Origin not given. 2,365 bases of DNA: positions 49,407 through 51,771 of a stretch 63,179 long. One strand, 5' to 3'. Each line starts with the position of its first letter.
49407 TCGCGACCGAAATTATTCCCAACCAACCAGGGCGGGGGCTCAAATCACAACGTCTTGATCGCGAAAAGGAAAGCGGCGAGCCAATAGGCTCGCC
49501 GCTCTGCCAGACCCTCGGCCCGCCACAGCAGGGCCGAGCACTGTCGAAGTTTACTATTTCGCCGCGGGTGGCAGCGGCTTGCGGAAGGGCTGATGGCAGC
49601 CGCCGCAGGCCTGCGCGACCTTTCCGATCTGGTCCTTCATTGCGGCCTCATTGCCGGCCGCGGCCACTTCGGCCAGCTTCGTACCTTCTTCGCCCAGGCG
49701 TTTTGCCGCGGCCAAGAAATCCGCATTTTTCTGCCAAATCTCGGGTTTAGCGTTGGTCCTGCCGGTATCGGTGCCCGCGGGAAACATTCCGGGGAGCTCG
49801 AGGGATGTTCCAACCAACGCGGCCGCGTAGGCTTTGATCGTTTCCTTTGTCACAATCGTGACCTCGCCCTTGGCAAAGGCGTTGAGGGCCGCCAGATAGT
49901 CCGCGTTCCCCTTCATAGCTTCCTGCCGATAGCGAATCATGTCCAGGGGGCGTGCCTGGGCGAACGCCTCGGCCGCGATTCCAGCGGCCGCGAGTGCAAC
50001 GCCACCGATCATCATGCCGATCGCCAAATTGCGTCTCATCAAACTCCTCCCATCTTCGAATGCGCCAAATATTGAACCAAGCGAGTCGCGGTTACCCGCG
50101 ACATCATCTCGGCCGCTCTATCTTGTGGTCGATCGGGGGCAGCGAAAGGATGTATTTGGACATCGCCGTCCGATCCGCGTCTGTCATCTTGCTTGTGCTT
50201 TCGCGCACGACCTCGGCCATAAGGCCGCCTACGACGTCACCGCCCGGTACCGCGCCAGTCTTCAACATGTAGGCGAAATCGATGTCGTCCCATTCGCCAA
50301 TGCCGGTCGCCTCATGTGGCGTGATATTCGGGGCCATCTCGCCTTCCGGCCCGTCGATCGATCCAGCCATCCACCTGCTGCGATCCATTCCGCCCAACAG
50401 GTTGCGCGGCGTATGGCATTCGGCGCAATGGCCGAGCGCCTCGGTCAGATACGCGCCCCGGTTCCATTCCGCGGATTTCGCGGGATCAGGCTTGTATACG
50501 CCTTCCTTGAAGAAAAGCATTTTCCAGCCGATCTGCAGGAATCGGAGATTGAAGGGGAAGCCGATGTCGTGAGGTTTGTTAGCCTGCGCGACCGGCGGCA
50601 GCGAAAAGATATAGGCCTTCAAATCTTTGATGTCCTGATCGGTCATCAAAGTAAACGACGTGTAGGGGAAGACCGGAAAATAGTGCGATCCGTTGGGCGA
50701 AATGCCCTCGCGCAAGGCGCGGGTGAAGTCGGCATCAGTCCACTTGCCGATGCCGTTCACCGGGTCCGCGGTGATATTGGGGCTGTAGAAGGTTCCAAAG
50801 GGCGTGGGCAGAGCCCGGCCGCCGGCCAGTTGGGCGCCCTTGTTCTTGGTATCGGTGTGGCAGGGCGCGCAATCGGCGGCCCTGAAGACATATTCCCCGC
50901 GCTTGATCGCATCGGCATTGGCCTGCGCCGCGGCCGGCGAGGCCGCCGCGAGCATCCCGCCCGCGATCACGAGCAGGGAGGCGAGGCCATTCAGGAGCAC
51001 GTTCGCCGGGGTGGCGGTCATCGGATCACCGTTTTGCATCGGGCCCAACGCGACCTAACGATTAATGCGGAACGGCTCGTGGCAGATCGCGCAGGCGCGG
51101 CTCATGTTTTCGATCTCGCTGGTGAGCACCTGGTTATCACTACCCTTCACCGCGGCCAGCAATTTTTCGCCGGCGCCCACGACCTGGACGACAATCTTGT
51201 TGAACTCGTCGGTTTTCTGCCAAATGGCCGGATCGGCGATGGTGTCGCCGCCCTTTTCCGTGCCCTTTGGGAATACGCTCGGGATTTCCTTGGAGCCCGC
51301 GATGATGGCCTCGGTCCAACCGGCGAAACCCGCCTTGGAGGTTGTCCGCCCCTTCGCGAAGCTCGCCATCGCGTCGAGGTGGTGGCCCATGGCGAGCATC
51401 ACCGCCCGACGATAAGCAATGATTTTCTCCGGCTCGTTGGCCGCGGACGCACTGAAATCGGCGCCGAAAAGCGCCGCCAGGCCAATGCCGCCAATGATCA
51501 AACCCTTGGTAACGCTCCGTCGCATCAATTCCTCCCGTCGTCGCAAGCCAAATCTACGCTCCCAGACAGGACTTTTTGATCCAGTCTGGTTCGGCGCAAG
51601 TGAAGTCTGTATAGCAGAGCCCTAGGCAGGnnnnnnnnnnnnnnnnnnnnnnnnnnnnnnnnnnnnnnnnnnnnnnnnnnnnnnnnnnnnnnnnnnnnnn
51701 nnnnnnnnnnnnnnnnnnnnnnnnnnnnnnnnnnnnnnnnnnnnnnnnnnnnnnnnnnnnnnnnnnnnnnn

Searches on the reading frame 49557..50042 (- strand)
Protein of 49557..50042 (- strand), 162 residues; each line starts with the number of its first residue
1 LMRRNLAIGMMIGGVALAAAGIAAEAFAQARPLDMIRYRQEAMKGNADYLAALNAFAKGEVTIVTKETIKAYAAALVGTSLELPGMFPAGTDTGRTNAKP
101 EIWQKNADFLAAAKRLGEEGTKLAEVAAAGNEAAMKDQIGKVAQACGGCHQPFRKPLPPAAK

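Call 30: search_protein_families(library=pfam, proteins=[window:49557-50042:-], max_evalue=0.01)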
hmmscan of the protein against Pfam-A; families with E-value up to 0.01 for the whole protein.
window:49557-50042:- (162 aa): 1 family
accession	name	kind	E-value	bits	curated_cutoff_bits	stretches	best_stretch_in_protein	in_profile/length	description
PF01322.25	Cytochrom_C_2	-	1.2e-28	100.9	26.5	1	34-154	1-121/121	Cytochrome C'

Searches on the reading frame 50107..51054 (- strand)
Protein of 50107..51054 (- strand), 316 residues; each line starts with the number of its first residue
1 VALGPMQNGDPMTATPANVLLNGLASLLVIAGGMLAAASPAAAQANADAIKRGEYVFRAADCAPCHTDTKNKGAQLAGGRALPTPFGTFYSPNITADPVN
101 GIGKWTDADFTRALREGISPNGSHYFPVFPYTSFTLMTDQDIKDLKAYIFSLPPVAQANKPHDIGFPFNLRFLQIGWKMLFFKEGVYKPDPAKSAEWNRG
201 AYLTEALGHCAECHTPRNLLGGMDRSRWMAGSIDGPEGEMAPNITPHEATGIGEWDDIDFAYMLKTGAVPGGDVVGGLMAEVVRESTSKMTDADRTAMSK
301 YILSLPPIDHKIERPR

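Call 30: search_protein_families(library=pfam, proteins=[window:50107-51054:-], max_evalue=0.01)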
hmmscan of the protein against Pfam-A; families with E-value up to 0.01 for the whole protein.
window:50107-51054:- (316 aa): 2 families
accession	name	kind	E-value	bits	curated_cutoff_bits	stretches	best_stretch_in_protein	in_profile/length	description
PF00034.26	Cytochrom_C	-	4.9e-15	57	21.3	2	50-152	1-89/90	Cytochrome c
PF13442.11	Cytochrome_CBB3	-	3.6e-08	34.1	27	1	49-149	2-68/68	Cytochrome C oxidase, cbb3-type, subunit III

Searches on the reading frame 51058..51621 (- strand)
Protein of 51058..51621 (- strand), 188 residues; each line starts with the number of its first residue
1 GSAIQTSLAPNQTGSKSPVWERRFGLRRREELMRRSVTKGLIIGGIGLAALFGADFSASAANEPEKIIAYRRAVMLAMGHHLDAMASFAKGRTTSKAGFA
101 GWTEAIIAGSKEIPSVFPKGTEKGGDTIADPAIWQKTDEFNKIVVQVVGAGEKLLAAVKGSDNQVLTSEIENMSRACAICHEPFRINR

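Call 30: search_protein_families(library=pfam, proteins=[window:51058-51621:-], max_evalue=0.01)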
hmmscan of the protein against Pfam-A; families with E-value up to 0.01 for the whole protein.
window:51058-51621:- (188 aa): 1 family
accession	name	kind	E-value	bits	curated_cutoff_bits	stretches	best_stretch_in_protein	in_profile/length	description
PF01322.25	Cytochrom_C_2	-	1.2e-21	78.3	26.5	1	67-185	2-121/121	Cytochrome C'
